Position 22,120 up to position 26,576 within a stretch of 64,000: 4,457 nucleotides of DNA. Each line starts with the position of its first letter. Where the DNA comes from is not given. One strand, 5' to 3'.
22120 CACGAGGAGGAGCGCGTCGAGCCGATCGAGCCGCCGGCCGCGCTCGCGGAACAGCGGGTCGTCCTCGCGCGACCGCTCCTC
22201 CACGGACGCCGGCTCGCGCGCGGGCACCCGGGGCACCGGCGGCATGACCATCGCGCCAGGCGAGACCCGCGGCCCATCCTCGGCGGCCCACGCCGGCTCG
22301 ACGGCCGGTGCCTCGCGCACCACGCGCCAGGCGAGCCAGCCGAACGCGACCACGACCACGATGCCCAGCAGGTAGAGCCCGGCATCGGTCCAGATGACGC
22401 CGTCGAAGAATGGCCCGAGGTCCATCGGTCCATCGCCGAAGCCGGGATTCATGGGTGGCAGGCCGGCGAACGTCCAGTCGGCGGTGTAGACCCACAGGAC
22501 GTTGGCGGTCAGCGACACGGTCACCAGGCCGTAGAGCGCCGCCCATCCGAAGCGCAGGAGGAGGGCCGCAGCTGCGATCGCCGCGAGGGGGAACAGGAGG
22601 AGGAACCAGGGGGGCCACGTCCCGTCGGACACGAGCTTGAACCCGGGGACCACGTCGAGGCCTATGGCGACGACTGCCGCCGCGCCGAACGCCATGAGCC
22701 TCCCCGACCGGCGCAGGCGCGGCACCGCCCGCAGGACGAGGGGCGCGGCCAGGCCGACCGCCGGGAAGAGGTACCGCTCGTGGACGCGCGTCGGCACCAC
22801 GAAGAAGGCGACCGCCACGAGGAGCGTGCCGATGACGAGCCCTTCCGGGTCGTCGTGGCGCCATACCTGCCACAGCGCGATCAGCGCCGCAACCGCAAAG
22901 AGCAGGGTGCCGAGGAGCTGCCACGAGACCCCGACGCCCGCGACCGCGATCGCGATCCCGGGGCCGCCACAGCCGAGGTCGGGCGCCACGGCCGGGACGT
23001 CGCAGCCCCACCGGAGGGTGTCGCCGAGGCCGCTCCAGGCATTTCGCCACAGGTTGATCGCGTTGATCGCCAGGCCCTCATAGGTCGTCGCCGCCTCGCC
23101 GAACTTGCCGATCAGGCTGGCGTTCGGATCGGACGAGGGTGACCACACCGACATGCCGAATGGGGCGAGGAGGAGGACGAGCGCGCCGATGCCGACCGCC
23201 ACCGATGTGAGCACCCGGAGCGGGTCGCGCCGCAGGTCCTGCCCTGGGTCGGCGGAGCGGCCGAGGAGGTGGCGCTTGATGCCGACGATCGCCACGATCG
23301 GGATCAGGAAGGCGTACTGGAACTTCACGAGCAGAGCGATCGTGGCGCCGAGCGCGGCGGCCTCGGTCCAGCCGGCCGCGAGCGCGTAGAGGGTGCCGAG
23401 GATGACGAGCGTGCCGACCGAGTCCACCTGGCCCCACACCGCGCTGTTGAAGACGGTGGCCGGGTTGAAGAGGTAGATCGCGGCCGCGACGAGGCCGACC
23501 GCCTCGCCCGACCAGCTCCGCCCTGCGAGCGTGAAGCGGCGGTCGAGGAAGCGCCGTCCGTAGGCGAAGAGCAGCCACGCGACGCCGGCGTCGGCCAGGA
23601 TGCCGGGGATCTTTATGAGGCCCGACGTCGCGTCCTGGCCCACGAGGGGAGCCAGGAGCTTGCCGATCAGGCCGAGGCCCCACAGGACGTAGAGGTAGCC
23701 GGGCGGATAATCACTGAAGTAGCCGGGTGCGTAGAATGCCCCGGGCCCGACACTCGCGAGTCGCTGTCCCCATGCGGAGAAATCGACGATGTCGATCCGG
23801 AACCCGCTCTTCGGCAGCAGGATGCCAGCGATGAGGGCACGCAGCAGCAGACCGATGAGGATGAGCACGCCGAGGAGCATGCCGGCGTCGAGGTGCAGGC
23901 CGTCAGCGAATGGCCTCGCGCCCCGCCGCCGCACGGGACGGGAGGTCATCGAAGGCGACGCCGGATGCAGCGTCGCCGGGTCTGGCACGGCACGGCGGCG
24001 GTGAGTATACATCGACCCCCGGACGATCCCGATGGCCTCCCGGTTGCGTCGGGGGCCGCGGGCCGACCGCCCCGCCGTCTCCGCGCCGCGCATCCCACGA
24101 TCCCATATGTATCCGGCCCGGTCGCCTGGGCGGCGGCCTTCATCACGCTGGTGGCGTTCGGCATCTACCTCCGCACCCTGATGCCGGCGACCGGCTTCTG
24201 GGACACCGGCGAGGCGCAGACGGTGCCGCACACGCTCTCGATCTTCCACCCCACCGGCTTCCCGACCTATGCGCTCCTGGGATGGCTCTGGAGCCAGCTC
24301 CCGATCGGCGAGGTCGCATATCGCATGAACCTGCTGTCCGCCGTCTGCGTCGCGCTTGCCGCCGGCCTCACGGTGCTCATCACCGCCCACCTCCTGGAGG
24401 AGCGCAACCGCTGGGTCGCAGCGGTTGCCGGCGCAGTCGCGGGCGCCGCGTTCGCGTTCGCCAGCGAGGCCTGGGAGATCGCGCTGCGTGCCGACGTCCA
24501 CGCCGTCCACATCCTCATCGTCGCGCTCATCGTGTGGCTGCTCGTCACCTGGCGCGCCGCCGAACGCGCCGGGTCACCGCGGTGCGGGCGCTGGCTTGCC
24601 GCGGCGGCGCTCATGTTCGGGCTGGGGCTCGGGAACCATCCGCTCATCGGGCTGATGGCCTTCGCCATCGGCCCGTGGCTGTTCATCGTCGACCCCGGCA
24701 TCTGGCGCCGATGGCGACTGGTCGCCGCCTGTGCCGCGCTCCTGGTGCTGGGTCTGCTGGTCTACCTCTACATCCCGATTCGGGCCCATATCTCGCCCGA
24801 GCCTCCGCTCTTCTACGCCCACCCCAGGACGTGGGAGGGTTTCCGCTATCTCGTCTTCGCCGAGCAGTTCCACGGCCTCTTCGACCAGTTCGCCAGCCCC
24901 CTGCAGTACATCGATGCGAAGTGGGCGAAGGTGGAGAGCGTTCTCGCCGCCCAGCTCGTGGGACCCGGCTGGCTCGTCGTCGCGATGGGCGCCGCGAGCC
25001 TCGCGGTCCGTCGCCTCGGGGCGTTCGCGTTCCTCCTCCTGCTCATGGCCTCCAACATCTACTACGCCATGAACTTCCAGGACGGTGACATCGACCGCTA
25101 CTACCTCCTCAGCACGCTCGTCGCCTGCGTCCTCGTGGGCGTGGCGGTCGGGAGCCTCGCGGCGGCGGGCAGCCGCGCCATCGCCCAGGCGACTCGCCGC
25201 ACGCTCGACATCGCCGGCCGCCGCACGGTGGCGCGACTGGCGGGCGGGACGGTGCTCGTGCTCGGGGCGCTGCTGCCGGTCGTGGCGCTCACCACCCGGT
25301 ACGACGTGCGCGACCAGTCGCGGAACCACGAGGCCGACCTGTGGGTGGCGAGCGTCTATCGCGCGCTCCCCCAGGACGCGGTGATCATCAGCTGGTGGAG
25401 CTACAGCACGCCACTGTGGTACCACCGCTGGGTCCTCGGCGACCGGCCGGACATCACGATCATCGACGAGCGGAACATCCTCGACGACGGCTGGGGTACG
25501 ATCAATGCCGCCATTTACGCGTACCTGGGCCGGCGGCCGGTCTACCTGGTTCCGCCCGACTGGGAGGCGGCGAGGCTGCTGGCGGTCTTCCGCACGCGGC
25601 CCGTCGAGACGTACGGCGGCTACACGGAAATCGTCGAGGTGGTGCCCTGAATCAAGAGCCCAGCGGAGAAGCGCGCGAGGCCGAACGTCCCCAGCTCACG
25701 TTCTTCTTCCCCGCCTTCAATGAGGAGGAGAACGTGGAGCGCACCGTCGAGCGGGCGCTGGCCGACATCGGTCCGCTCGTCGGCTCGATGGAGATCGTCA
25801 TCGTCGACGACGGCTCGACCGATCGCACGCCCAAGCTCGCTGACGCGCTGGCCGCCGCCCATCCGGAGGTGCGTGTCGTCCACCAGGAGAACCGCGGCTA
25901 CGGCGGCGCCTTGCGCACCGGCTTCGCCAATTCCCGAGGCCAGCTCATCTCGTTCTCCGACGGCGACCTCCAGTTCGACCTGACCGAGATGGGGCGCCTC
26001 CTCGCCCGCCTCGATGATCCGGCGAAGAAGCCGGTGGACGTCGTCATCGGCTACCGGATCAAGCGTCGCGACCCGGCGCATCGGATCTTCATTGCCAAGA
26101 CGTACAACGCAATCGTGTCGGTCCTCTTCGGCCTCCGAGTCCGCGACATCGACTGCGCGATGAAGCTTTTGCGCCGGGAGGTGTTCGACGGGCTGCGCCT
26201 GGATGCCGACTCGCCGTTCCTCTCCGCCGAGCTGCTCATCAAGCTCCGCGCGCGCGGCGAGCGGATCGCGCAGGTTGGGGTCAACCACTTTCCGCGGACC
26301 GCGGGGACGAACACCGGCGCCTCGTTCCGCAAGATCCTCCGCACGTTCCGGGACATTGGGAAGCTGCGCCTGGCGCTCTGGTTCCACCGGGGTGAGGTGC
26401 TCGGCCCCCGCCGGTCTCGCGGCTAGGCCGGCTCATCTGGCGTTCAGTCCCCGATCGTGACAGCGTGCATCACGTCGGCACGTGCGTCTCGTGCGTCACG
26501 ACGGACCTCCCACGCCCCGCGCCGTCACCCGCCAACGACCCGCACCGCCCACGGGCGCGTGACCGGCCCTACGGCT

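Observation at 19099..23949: Giant dual GT-C glycosyltransferase with a beta-propeller inserted into a PMT-like module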

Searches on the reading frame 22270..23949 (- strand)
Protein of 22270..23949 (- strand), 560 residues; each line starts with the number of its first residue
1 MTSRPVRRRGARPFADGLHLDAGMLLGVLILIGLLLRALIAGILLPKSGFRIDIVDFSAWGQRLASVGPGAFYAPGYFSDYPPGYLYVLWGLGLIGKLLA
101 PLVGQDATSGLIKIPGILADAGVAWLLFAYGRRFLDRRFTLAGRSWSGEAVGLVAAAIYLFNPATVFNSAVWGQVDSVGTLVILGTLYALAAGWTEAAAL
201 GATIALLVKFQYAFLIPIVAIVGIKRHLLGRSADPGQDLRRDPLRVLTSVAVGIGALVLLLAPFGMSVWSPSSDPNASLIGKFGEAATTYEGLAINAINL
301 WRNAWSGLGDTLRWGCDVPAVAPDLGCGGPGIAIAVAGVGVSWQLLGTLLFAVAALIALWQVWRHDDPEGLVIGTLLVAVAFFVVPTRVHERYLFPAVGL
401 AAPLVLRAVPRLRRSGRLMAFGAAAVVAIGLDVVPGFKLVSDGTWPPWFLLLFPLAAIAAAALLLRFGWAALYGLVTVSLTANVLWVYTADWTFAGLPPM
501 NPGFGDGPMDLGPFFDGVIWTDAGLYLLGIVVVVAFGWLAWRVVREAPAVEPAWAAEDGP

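Call 21: search_solved_structures(query=A2, max_evalue=1, show_alignments=0)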
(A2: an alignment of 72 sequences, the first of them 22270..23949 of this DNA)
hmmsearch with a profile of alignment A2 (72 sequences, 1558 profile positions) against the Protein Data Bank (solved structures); distinct sequences matched with E-value up to 1: 3.
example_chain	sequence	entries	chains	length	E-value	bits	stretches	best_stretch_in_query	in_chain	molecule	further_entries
9i5k_A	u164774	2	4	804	5.8e-05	23.9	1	1280-1393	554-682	Dolichyl-phosphate-mannose--protein mannosyltransferase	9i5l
6p25_B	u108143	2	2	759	0.00011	23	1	1363-1412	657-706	Dolichyl-phosphate-mannose--protein mannosyltransferase 2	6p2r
6p25_A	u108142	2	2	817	0.00015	22.6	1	1281-1420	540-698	Dolichyl-phosphate-mannose--protein mannosyltransferase 1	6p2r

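Call 27: search_protein_families(library=pfam, proteins=[window:22270-23949:-], max_evalue=1)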
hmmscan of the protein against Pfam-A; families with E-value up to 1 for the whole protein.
seq(560 aa): 2 families
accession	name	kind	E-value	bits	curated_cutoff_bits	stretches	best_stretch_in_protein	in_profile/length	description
PF06728.19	PIG-U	-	3.6e-08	33.3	24.5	1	110-258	79-225/378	GPI transamidase subunit PIG-U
PF03155.21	Alg6_Alg8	-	0.13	11.7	25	1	347-395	302-350/482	ALG6, ALG8 glycosyltransferase family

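Call 30: predict_structure(alignment_id=A2)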
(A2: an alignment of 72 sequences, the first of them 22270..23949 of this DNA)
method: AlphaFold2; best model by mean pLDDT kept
length: 560 residues; sequences in the alignment: 72
mean_pLDDT: 89.0   pTM: 0.90
mean pLDDT of the five models: 89.0, 88.9, 87.4, 86.9, 86.2
residues with pLDDT >= 90: 386; 70-90: 117; 50-70: 36; < 50: 21
segments of 3 or more residues with pLDDT < 50: 1-6, 13-15, 553-560
pLDDT, mean of each block of 10 residues (from residue 1): 45 54 97 97 90 90 96 82 94 97 94 96 98 95 93 98 95 91 98 97 96 96 96 88 97 98 96 93 85 73 82 69 62 85 88 97 96 97 82 87 94 91 94 93 93 97 96 96 91 85 85 91 94 97 85 45
secondary structure, 60 per line:
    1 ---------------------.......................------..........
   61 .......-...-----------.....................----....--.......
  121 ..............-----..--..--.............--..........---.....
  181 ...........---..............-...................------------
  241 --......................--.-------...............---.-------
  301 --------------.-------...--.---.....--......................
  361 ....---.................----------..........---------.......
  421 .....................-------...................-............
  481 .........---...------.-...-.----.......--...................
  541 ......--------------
elements in order: H22-44 H51-67 H83-103 H108-111 H114-134 H148-160 H163-172 H176-191 H195-208 H210-228 H243-264 H279-289 E332-336 E339-342 H343-364 H368-384 H395-404 H414-441 H449-467 H469-489 H513-519 H522-546

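Call 33: fold_search(model_id=the predicted structure, library=pdb)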
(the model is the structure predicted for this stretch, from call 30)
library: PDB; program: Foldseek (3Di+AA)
matches with E <= 10: 304; with E <= 0.001: 9
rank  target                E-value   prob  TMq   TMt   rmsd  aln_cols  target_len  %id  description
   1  6snh_X                2.6e-07  1.00  0.56  0.64  10.0       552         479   12  Cryo-EM structure of yeast ALG6 in complex with 6AG9 Fab and Dol25-P-Glc (released 2020-03-11)
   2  7w72_U                5.2e-05  1.00  0.42  0.53   9.5       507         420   12  Structure of a human glycosylphosphatidylinositol (GPI) transamidase (released 2022-02-16)
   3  7wld_U                7.4e-05  1.00  0.45  0.57   8.6       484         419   12  Cryo-EM structure of the human glycosylphosphatidylinositol transamidase complex at 2.53 Angstrom resolution (released 2022-04-27)
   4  8imx_U                1.1e-04  1.00  0.43  0.55   9.7       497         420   12  Cryo-EM structure of GPI-T with a chimeric GPI-anchored protein (released 2023-08-16)
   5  9dm5                  2.9e-04  1.00  0.41  0.55  10.2       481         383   16  Product-Bound mannosyltransferase PimE (released 2025-06-25)
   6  9dm7_A                5.8e-04  1.00  0.41  0.57   8.4       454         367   19  mannosyltransferase PimE in complex with Fab_E6 (released 2025-06-25)
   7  9s6r_A                7.0e-04  1.00  0.42  0.57   9.2       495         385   12  Ternary cryo-EM structure of yeast ALG3 with Dol25-PP-GlcNAc2Man5, Dol25-P-Man, and Fab (released 2026-03-18)
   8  8age_A                8.2e-04  1.00  0.36  0.32  15.1       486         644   14  Structure of yeast oligosaccharylransferase complex with acceptor peptide bound (released 2022-12-07)
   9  6s7t_A                8.5e-04  1.00  0.37  0.31  14.5       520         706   12  Cryo-EM structure of human oligosaccharyltransferase complex OST-B (released 2019-12-18)
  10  8agb_A                1.5e-03  1.00  0.35  0.31  16.8       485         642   14  Structure of yeast oligosaccharylransferase complex with lipid-linked oligosaccharide bound (released 2022-12-07)
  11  9ub7_B                1.5e-03  1.00  0.41  0.55   8.8       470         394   18  Structure of glycosylphosphatidylinositol transamidase,state 1 (released 2026-04-08)
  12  5f15                  1.7e-03  1.00  0.40  0.41  13.0       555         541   14  Crystal Structure of ArnT from Cupriavidus metallidurans bound to Undecaprenyl phosphate (released 2016-02-17)
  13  6s7o_A                2.3e-03  1.00  0.38  0.33  15.8       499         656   14  Cryo-EM structure of human oligosaccharyltransferase complex OST-A (released 2019-12-18)
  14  8b6l_I                2.6e-03  1.00  0.37  0.31  17.7       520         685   12  Subtomogram average of the human Sec61-TRAP-OSTA-translocon (released 2022-12-07)
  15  6ezn_F                3.5e-03  1.00  0.35  0.31  17.3       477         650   13  Cryo-EM structure of the yeast oligosaccharyltransferase (OST) complex (released 2018-01-17)
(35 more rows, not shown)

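Call 37: search_protein_families(library=ncbifam, proteins=[window:22270-23949:-], max_evalue=0.01)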
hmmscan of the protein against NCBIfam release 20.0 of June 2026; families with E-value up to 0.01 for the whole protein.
window:22270-23949:- (560 aa): 0 families

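Call 59: search_solved_structures(query=A3, max_evalue=10, show_alignments=4)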
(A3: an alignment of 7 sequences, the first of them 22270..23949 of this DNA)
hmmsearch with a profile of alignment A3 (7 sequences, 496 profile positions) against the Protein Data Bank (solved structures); distinct sequences matched with E-value up to 10: 0.

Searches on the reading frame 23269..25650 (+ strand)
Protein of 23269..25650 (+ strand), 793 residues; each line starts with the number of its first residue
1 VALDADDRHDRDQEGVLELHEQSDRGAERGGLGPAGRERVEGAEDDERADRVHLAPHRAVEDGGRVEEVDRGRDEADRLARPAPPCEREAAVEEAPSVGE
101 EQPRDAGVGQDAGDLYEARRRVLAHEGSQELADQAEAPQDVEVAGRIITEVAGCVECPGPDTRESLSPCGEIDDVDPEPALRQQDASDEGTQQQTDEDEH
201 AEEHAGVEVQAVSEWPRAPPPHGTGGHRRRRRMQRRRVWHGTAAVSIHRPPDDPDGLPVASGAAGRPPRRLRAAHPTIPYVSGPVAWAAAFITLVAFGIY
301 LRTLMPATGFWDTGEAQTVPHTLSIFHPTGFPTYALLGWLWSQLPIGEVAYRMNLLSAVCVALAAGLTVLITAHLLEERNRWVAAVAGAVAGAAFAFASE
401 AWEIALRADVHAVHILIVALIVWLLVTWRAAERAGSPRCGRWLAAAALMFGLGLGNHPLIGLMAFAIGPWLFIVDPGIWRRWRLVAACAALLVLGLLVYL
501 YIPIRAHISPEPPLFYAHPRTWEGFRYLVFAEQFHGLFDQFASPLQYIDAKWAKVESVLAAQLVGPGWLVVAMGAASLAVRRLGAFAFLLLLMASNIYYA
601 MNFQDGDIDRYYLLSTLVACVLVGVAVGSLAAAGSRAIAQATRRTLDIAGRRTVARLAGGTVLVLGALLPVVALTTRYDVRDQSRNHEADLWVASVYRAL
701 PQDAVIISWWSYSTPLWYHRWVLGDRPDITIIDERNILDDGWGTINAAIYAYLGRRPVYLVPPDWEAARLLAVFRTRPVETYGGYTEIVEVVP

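Call 11: search_protein_families(library=pfam, proteins=[window:23269-25650:+], max_evalue=1)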
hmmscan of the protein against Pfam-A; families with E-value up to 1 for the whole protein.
window:23269-25650:+ (793 aa): 1 family
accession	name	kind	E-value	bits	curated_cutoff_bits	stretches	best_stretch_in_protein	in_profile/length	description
PF11028.14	TMEM260-like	-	1.8e-31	109.7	24.2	1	312-473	1-171/179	Protein O-mannosyl-transferase TMEM260-like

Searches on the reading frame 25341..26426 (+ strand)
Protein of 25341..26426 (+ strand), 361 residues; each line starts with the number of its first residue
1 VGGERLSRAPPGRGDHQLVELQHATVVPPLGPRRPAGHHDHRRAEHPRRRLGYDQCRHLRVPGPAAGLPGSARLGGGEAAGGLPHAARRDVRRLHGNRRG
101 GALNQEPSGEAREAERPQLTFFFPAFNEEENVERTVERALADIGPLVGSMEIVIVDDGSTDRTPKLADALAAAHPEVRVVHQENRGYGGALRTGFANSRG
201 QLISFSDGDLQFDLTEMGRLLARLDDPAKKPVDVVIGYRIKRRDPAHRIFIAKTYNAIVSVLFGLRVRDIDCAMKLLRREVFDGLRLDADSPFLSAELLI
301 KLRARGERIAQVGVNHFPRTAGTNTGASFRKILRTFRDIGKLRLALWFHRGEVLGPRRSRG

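Call 8: search_protein_families(library=pfam, proteins=[window:25341-26426:+], max_evalue=0.01)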
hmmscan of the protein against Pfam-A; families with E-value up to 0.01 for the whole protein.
window:25341-26426:+ (361 aa): 3 families
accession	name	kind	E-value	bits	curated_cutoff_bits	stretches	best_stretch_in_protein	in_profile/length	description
PF00535.33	Glycos_transf_2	-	5.1e-29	101.8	23.3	1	122-283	3-165/168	Glycosyl transferase family 2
PF13641.12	Glyco_tranf_2_3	-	2.7e-07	31.3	27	1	117-209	1-96/230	Glycosyltransferase like family 2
PF10111.15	Glyco_tranf_2_2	-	0.0043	17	27.3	1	149-211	29-93/276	Glycosyltransferase like family 2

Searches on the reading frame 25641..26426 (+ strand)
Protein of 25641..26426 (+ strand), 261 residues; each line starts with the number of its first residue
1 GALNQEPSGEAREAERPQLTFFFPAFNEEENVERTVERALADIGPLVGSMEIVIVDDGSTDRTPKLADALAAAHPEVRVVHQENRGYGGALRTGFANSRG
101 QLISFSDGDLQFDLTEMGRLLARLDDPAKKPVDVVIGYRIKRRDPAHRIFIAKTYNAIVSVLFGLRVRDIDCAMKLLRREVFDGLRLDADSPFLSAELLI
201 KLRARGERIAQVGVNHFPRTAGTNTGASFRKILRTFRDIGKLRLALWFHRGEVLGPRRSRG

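Call 37: search_protein_families(library=ncbifam, proteins=[window:25641-26426:+], max_evalue=0.01)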
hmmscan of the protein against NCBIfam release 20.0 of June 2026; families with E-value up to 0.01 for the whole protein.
window:25641-26426:+ (261 aa): 21 families
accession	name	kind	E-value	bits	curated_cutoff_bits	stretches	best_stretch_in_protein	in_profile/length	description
NF041391.1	DPhHxTase_Halo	equivalog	1e-19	70.4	375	1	31-223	5-190/213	dolichyl-phosphate hexose transferase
NF007986.1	PRK10714.1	equivalog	4.9e-19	68.5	529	1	21-232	10-215/316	undecaprenyl-phosphate 4-deoxy-4-formamido-L-arabinose transferase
TIGR03937.1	PgaC_IcaA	equivalog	5.6e-17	61.8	422.3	1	10-126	38-152/407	poly-beta-1,6-N-acetyl-D-glucosamine synthase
NF047588.1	GlcsyltransPgfSStrep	equivalog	3.4e-15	56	500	1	19-184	3-166/308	glycosyltransferase PgfS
NF007482.0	PRK10073.1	equivalog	9.4e-15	54.4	423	1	16-117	5-103/334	glycosyltransferase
TIGR04182.1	glyco_TIGR04182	equivalog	3.1e-14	53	325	1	20-226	3-200/293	S-layer glycoprotein N-glycosyltransferase AglJ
NF058614.1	PPMAGASynPpgS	equivalog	4.2e-11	42.7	370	1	23-214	6-194/226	polyprenyl-phospho-N-acetylgalactosaminyl synthase PpgS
NF010496.0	PRK13915.1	equivalog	5.4e-11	42.1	262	1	18-111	32-128/307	glucosyl-3-phosphoglycerate synthase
NF041875.1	EPS_EpsD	equivalog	9e-11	41.7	370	1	24-137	6-114/325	exopolysaccharide biosynthesis glycosyltransferase EpsD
TIGR03965.1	mycofact_glyco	equivalog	8.6e-10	38.1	280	1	15-128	72-183/467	mycofactocin biosynthesis glycosyltransferase MftF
TIGR03469.1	HpnB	hypoth_equivalog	5.8e-09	35.4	379.25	1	11-130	38-166/386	hopene-associated glycosyltransferase HpnB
NF047683.1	TeichurnBiosyTuaG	equivalog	9e-09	35.3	400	1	15-117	4-104/252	teichuronic acid biosynthesis protein TuaG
TIGR04283.1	glyco_like_mftF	equivalog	2.3e-08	33.9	182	1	24-146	6-117/221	TIGR04283 family arsenosugar biosynthesis glycosyltransferase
NF038302.1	EPS_HpsE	equivalog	4.1e-05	22.7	300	1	19-109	3-96/307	hormogonium polysaccharide biosynthesis glycosyltransferase HpsE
TIGR04242.1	nodulat_NodC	equivalog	6.8e-05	22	550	1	14-128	45-160/395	chitooligosaccharide synthase NodC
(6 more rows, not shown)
